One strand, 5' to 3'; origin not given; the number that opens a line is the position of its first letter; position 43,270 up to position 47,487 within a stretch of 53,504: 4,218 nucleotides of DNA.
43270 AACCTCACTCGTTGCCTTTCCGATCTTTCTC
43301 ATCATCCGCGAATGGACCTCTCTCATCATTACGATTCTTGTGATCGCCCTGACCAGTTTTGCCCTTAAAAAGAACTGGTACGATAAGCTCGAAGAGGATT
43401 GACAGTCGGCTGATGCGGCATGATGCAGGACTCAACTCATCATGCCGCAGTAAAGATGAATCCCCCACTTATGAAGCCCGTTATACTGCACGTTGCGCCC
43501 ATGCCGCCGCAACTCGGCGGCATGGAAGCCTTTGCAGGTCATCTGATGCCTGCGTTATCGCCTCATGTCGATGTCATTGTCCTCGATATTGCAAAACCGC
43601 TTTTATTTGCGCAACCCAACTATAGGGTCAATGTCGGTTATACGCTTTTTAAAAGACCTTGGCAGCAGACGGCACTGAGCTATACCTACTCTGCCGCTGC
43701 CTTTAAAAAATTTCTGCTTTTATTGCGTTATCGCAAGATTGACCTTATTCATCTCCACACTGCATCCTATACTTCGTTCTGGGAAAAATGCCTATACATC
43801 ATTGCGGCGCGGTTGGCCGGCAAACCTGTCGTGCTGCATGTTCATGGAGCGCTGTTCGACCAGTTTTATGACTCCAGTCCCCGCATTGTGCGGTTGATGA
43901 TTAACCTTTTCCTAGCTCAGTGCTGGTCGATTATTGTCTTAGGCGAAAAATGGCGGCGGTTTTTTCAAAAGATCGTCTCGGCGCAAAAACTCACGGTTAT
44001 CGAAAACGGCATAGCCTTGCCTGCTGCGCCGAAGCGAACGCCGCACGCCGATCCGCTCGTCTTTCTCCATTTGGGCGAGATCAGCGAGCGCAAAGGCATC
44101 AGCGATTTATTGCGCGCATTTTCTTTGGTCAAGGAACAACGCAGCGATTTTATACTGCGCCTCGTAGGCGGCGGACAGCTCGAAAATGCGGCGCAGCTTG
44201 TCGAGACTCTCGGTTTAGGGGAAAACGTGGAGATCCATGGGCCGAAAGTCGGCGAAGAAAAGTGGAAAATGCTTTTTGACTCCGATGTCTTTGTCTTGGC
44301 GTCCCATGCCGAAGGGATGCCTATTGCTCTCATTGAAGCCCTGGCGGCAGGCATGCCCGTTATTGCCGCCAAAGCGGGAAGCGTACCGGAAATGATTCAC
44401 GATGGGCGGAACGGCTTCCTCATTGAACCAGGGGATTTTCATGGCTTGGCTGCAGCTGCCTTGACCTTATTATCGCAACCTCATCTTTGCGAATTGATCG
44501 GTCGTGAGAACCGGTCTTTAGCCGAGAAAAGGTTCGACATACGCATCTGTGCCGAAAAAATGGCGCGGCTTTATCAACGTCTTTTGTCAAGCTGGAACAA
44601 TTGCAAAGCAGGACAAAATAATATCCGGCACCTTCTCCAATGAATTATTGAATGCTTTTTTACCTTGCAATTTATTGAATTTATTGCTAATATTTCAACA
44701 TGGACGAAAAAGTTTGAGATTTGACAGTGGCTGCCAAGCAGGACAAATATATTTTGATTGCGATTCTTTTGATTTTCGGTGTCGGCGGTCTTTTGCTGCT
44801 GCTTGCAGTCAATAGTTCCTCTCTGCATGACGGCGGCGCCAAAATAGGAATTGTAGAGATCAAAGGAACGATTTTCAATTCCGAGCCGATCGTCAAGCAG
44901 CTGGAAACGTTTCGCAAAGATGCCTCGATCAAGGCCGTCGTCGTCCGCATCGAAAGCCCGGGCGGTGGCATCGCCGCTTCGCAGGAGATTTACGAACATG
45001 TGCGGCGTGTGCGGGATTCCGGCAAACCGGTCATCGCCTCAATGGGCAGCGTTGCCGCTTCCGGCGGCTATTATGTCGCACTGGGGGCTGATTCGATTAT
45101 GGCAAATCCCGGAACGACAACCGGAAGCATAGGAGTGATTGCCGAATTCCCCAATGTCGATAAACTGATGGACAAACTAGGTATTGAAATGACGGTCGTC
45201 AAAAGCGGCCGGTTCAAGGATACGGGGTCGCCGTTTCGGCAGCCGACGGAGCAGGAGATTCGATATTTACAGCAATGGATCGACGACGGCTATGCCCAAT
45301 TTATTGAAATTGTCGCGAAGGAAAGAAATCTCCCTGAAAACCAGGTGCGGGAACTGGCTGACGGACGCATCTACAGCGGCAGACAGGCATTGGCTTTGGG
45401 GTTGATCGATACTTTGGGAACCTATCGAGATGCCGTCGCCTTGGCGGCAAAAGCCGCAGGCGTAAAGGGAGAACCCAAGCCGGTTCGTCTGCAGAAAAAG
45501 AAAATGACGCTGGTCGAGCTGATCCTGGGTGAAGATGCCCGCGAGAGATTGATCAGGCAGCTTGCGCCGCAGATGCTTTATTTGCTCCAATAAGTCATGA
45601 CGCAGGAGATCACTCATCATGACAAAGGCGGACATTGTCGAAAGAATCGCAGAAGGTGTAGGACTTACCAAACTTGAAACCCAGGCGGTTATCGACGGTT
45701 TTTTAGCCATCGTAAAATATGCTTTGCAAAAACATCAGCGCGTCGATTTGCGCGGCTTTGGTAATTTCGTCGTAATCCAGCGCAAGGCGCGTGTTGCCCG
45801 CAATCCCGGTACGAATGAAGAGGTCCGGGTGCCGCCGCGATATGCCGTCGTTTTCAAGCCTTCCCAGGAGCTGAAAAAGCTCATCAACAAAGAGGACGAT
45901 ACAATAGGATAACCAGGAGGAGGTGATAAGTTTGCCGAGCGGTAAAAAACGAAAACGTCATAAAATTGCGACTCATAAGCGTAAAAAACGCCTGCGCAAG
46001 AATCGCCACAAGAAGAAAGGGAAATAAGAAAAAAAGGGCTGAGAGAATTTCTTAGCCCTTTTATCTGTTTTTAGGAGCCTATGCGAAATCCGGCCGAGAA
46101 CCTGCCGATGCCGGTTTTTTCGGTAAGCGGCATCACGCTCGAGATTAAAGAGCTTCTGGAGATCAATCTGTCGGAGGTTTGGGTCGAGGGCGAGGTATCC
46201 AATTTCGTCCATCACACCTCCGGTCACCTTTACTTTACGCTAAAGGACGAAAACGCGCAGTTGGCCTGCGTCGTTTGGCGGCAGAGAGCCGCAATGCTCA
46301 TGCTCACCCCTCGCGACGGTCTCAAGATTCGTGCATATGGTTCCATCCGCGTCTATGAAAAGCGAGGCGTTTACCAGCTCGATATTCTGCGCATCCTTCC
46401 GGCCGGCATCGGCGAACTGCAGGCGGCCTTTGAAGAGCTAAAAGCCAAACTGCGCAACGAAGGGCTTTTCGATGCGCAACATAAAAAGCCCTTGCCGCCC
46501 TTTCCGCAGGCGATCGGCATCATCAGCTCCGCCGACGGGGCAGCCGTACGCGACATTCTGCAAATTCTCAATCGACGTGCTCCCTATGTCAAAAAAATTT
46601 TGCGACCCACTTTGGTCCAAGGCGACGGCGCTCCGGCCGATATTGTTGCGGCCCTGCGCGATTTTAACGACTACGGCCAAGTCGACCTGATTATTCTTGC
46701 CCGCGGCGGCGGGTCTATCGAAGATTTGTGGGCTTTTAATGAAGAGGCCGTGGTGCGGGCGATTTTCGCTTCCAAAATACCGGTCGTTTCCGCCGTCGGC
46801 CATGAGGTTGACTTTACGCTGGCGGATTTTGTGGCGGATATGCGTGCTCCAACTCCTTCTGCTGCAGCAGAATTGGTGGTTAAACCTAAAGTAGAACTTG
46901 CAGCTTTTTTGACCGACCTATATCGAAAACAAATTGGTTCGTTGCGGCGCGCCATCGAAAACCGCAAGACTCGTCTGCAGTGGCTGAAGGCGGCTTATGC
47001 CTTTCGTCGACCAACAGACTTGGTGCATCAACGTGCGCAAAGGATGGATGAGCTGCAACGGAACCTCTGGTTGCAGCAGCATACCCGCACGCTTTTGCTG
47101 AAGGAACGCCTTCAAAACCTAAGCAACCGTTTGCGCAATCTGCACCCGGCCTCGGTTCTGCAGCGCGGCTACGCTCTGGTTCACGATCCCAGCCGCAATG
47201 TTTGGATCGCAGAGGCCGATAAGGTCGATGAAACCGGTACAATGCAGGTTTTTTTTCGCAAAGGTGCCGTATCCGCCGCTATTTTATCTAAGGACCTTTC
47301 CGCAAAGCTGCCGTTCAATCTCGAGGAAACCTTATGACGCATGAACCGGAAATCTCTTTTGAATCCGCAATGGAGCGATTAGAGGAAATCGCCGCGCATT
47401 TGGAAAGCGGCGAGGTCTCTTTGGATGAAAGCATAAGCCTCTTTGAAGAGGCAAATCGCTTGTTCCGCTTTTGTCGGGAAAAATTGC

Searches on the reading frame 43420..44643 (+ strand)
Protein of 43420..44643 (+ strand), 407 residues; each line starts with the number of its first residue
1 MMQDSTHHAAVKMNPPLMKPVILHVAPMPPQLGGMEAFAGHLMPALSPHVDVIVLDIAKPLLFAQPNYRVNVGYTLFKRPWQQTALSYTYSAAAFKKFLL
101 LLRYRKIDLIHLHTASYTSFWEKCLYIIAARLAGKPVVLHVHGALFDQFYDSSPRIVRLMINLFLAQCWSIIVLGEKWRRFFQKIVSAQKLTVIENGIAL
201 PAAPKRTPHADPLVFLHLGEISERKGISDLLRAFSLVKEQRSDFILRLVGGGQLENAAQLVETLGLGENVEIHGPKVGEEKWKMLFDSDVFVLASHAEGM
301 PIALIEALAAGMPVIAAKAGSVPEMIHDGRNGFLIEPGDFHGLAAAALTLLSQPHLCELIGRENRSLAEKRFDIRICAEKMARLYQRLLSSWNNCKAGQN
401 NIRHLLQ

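Call 64: search_protein_families(library=pfam, proteins=[window:43420-44643:+], max_evalue=0.00001)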
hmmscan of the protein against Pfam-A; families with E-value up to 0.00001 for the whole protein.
window:43420-44643:+ (407 aa): 5 families
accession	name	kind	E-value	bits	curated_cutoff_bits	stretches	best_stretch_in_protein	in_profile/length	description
PF00534.26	Glycos_transf_1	-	8e-36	123.6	26.4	1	210-365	13-170/172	Glycosyl transferases group 1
PF13692.12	Glyco_trans_1_4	-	1.1e-31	110.4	27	1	214-352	3-141/142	Glycosyl transferases group 1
PF13439.12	Glyco_transf_4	-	8.3e-14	52.4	28.5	1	33-198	2-166/170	Glycosyltransferase Family 4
PF13579.12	Glyco_trans_4_4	-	5.9e-09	36.9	29.7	1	33-197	1-158/158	Glycosyl transferase 4-like domain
PF20706.3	GT4-conflict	-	4.1e-06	26.5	26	1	174-319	157-313/385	Family 4 Glycosyltransferase in conflict systems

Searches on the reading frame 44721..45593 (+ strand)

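Call 64: search_protein_families(library=pfam, proteins=[window:44721-45593:+], max_evalue=0.00001)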
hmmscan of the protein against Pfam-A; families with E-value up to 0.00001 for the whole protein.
window:44721-45593:+ (290 aa): 3 families
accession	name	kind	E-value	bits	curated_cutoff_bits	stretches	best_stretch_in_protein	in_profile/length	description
PF01343.23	Peptidase_S49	-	4.1e-55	186.4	24.9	1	98-249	3-154/154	Peptidase family S49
PF25145.1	NfeD1b_N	-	6.4e-09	36.1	40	1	66-142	27-100/189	NfeD1b, N-terminal domain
PF00574.28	CLP_protease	-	9.3e-08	32.6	20.2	0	54-124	30-97/182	Clp protease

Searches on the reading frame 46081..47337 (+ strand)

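Call 64: search_protein_families(library=pfam, proteins=[window:46081-47337:+], max_evalue=0.00001)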
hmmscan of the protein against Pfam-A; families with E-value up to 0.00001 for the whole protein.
window:46081-47337:+ (418 aa): 3 families
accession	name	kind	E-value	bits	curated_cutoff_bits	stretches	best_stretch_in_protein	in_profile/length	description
PF02601.20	Exonuc_VII_L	-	1.2e-90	304.7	35.9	2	129-331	1-201/315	Exonuclease VII, large subunit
PF13742.12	tRNA_anti_2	-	1.3e-29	102.7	27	1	13-105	1-94/95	OB-fold nucleic acid binding domain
PF01336.31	tRNA_anti-codon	-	2e-11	44.1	27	1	33-105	1-72/75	OB-fold nucleic acid binding domain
